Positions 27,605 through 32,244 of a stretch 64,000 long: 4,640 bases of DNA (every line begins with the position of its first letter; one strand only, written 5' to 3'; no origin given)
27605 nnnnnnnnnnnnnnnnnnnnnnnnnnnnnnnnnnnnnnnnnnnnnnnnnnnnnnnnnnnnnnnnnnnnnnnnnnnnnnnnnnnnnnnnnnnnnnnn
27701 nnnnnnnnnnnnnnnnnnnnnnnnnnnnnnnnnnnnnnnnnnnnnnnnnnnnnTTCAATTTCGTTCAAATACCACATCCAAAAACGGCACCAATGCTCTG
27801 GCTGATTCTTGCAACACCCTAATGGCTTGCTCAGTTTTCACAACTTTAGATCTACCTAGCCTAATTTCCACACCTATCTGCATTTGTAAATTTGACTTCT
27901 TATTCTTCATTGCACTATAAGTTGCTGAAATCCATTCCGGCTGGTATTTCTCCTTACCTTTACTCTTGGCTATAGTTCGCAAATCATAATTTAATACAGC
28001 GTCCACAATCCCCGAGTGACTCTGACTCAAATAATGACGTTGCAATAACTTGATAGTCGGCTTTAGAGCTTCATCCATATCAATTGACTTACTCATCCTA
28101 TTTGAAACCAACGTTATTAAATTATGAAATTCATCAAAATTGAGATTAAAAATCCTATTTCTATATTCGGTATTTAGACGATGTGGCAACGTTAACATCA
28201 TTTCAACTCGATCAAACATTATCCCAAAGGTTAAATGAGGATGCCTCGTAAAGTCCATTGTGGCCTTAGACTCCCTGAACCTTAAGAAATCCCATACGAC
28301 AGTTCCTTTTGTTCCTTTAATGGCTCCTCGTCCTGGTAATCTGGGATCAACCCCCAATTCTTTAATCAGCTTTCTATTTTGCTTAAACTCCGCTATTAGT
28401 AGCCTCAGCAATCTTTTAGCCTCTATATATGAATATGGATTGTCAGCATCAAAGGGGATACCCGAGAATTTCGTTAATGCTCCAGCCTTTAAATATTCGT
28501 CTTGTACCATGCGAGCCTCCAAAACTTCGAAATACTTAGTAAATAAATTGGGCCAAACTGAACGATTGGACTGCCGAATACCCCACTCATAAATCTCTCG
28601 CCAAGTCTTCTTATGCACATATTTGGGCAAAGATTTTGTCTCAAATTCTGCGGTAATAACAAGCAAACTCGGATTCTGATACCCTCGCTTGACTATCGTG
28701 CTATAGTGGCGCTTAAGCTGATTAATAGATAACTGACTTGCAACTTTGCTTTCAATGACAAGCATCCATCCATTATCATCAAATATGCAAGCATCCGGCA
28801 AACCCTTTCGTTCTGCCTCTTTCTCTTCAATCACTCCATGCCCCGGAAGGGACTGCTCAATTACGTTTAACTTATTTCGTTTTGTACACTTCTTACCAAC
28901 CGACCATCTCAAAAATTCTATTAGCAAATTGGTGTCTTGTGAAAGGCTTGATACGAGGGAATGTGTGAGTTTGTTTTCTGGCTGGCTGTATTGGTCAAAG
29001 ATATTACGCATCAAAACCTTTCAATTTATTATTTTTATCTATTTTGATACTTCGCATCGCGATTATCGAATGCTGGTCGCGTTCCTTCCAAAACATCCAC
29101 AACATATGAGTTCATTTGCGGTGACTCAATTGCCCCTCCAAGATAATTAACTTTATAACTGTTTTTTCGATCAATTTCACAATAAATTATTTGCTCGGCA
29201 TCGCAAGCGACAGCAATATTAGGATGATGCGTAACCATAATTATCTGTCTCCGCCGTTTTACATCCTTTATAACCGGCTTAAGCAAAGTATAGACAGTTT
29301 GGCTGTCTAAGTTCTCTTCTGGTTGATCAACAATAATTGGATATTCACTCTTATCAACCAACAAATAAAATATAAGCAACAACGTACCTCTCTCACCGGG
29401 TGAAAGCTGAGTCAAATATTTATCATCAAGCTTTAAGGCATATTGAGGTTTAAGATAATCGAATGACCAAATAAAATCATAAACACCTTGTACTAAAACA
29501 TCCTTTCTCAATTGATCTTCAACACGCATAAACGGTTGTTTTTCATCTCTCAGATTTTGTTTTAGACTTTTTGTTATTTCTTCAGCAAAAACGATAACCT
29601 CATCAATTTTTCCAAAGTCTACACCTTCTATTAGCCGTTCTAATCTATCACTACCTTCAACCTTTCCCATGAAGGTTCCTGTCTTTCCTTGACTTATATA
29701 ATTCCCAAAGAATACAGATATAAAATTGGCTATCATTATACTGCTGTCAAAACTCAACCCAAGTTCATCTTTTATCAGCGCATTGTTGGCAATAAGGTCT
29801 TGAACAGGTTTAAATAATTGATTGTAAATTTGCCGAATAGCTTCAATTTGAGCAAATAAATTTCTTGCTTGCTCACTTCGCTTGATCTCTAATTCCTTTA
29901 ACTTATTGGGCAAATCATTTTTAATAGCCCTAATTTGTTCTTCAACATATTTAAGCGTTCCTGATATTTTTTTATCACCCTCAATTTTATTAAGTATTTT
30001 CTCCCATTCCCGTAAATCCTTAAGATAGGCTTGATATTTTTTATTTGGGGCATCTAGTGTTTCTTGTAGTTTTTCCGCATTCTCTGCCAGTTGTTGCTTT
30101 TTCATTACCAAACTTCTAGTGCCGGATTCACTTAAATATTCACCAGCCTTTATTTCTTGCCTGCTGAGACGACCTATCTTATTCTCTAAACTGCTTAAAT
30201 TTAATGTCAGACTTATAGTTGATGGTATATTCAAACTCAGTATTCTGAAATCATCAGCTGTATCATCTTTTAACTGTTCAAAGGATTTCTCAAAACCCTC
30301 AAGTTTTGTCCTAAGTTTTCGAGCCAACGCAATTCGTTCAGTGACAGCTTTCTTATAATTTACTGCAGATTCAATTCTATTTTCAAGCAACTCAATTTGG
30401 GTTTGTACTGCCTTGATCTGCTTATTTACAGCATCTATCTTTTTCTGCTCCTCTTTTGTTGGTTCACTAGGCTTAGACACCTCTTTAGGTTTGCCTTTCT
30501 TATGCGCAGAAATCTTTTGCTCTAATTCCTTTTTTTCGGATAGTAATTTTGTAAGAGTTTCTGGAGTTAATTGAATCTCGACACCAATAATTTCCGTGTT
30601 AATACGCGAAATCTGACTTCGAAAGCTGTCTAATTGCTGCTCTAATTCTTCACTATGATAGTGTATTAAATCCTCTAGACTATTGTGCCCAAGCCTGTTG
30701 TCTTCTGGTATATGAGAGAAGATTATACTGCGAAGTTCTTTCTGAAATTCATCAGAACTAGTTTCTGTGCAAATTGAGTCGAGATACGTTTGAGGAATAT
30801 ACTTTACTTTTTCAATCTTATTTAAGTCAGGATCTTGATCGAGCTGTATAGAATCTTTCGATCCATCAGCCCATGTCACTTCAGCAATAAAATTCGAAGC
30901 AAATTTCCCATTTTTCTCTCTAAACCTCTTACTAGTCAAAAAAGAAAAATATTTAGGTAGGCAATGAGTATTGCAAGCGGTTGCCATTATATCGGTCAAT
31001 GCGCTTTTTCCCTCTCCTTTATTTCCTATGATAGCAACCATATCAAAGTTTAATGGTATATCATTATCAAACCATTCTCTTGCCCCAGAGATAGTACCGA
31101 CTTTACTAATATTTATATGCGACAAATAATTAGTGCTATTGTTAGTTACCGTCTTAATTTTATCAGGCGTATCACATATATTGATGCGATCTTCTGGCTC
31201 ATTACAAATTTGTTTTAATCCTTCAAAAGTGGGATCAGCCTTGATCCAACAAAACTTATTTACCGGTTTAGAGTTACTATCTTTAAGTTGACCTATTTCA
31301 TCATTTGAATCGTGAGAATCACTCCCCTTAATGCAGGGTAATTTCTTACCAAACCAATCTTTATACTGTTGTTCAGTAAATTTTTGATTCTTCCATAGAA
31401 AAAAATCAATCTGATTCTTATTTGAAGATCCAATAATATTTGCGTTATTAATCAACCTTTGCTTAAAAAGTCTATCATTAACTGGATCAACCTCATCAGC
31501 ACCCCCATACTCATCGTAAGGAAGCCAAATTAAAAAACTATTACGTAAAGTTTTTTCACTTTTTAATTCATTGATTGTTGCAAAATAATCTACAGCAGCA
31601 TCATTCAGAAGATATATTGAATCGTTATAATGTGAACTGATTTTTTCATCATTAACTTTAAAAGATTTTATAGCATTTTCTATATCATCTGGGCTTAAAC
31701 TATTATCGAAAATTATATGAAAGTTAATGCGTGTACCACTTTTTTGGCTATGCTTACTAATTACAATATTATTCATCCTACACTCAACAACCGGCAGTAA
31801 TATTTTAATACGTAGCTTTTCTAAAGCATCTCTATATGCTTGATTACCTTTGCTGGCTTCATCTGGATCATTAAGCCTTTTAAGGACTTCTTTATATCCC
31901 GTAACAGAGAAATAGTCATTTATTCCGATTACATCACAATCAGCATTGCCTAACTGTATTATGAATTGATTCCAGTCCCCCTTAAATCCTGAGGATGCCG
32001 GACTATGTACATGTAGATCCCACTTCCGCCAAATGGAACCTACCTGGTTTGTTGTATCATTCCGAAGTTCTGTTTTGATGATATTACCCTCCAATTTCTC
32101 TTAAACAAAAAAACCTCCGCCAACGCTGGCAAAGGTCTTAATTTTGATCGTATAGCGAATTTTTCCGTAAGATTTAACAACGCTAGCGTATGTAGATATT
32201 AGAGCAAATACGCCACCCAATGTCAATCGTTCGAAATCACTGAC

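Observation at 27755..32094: Candidate novel two-gene defence module: PHP phosphoesterase fused to a coiled-coil SMC/ABC ATPase, plus a PD-(D/E)xK-like partner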

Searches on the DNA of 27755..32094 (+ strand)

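Call 10: search_dna_similar(query=window:27755-32094:+, collection=ecoli_genomes, mode=near, max_rows=10)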
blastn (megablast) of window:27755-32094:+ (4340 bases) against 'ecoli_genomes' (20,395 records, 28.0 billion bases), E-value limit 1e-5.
No match.
